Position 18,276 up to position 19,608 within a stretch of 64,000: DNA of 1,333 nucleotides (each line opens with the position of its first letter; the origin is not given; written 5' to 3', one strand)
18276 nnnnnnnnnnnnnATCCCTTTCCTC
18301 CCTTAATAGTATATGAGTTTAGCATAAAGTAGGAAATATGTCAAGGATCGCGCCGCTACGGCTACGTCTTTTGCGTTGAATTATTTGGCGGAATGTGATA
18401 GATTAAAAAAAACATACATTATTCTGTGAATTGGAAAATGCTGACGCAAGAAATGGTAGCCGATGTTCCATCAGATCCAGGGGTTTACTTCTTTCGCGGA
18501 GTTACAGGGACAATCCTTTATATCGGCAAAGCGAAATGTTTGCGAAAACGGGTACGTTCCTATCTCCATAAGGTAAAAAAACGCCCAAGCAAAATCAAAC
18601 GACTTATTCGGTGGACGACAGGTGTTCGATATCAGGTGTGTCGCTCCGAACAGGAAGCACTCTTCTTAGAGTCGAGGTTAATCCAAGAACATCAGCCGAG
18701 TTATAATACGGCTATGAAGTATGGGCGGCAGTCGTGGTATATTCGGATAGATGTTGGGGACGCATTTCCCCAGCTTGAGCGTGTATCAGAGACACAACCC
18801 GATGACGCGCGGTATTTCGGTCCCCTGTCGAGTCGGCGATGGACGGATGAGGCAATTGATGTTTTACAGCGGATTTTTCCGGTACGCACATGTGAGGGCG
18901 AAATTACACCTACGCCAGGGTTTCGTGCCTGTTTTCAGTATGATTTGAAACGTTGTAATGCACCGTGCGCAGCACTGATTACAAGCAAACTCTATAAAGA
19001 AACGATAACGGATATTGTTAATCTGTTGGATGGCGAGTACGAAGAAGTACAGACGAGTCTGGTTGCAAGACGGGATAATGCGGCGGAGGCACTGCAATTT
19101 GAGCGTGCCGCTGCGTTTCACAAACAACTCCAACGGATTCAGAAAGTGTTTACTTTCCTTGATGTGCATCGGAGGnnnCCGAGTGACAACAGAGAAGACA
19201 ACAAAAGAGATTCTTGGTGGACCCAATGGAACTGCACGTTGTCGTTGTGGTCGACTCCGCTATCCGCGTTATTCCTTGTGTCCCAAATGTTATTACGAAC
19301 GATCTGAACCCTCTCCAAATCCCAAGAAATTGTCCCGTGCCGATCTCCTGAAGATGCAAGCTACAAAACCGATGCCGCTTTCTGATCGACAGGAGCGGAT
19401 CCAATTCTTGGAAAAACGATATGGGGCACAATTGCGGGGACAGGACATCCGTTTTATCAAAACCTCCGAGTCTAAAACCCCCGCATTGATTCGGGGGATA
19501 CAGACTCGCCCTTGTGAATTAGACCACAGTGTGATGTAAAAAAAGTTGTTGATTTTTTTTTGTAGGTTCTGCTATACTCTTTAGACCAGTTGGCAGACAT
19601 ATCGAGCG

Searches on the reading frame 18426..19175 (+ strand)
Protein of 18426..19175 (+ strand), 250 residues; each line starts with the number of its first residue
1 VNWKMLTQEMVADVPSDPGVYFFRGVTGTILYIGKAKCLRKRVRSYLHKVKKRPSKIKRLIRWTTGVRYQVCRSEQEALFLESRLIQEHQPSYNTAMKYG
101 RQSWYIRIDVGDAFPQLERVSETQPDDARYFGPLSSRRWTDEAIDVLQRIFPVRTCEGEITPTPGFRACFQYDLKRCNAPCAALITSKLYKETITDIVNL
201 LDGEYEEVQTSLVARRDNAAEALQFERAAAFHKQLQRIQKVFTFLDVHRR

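Call 6: search_protein_families(library=pfam, proteins=[window:18426-19175:+], max_evalue=0.01)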
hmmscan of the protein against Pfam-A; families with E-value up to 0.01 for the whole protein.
window:18426-19175:+ (250 aa): 3 families
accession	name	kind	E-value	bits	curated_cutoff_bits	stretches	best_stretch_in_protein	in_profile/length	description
PF01541.30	GIY-YIG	-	1.3e-08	35.5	22.6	1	19-94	3-78/78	GIY-YIG catalytic domain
PF24348.1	DUF7508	-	3.5e-07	30.7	26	1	2-90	6-77/79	Domain of unknown function (DUF7508)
PF02151.25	UVR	-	0.00031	20.8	21.5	1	207-240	2-35/36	UvrB/uvrC motif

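Call 57: search_protein_families(library=ncbifam, proteins=[window:18426-19175:+], max_evalue=0.001)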
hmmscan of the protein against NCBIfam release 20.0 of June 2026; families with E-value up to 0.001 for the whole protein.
window:18426-19175:+ (250 aa): 14 families
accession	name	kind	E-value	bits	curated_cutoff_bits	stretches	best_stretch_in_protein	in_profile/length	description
NF005906.0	PRK07883.1-4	equivalog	7.8e-64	216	495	1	6-243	204-438/563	DEDD exonuclease domain-containing protein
TIGR00194.1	uvrC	equivalog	1.5e-59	202.2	285.45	1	9-243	3-230/574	excinuclease ABC subunit UvrC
NF011260.0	PRK14666.1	equivalog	7.9e-50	170.3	649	1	9-240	4-234/698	excinuclease ABC subunit C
NF005907.0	PRK07883.1-5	equivalog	3.7e-49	167.6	454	1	9-236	222-449/584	DEDD exonuclease domain-containing protein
NF011263.0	PRK14669.1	equivalog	4.3e-45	154.4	1108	1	8-239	4-235/624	excinuclease ABC subunit C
NF001824.0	PRK00558.1-5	equivalog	4.8e-45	154.1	451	1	11-242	11-244/652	excinuclease ABC subunit UvrC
NF005905.0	PRK07883.1-3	equivalog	3.2e-42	144.9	508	1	9-238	218-443/581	DEDD exonuclease domain-containing protein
NF005904.0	PRK07883.1-2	equivalog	5.7e-40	137.2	969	1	10-240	225-454/584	DEDD exonuclease domain-containing protein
NF011261.0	PRK14667.1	equivalog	6.8e-40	137.1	818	1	5-243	4-235/567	excinuclease ABC subunit C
NF011266.0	PRK14672.1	equivalog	1.3e-36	126.2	1504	1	13-240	17-238/691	excinuclease ABC subunit C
NF011262.0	PRK14668.1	equivalog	2.6e-36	125.2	544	1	8-240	7-232/577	excinuclease ABC subunit C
NF005903.0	PRK07883.1-1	equivalog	1.4e-30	106.4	1038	1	10-233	241-459/642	DEDD exonuclease domain-containing protein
NF011264.0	PRK14670.1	equivalog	1.3e-27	96.4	1021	1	9-231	10-224/602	excinuclease ABC subunit C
NF007833.0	PRK10545.1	equivalog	1.7e-19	70.1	367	1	8-191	25-203/289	excinuclease Cho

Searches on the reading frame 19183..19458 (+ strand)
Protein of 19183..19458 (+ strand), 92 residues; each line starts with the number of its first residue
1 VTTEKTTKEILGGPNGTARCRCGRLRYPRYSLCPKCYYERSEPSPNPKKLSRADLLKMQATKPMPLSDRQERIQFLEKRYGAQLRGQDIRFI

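Call 37: find_homologous_proteins(query=window:19183-19458:+, max_evalue=0.001)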
Query seq(92 aa) (92 aa): 75 proteins with E <= 0.001 among 75 candidates.
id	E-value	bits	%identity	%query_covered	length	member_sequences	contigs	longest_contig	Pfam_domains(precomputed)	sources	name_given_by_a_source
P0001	2.4e-55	202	99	100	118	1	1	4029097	-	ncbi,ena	-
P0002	2.4e-46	173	85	100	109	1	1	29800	-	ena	-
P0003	6.9e-46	172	84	100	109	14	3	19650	-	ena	-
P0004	7.2e-46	172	85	100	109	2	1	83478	-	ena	-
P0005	2.1e-45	170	83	100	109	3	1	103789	-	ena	-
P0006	1.5e-44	168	78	100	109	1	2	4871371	-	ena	-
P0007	4.6e-44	166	79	100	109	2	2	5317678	-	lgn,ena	-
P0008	4.9e-44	166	82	100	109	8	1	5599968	-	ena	-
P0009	6.2e-44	166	79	100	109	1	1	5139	-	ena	-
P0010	7.0e-44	165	83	100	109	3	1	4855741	-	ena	-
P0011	1.1e-43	165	80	100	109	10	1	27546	-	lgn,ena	-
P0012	2.0e-43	164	78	100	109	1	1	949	-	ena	-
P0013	3.7e-43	163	78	100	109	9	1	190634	-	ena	-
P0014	4.6e-43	163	79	100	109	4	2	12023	-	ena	-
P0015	1.4e-42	161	80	99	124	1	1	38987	-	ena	-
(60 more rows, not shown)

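Call 39: find_encoding_contigs(protein=P0002, flank=3000, max_places=3)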
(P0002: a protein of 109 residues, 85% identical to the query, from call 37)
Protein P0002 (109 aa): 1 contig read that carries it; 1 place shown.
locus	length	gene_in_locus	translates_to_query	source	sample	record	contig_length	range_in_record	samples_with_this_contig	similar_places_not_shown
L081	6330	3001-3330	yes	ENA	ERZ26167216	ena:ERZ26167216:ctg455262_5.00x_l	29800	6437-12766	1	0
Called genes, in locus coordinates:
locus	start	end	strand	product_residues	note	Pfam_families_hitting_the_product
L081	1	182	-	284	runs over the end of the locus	PF05721:PhyH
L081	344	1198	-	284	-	PF05721:PhyH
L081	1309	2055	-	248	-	PF13385:Laminin_G_3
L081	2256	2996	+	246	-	PF24348:DUF7508 (weak), PF01541:GIY-YIG, PF27096:UvrC_M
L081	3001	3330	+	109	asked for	-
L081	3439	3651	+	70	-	-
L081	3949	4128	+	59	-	-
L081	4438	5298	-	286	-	PF05721:PhyH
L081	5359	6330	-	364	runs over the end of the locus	PF13439:Glyco_transf_4, PF13579:Glyco_trans_4_4, PF00534:Glycos_transf_1, PF13692:Glyco_trans_1_4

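Call 57: search_protein_families(library=ncbifam, proteins=[P0002], max_evalue=0.001)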
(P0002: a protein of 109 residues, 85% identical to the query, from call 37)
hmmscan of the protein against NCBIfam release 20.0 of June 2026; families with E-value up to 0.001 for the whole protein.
P0002 (109 aa): 0 families
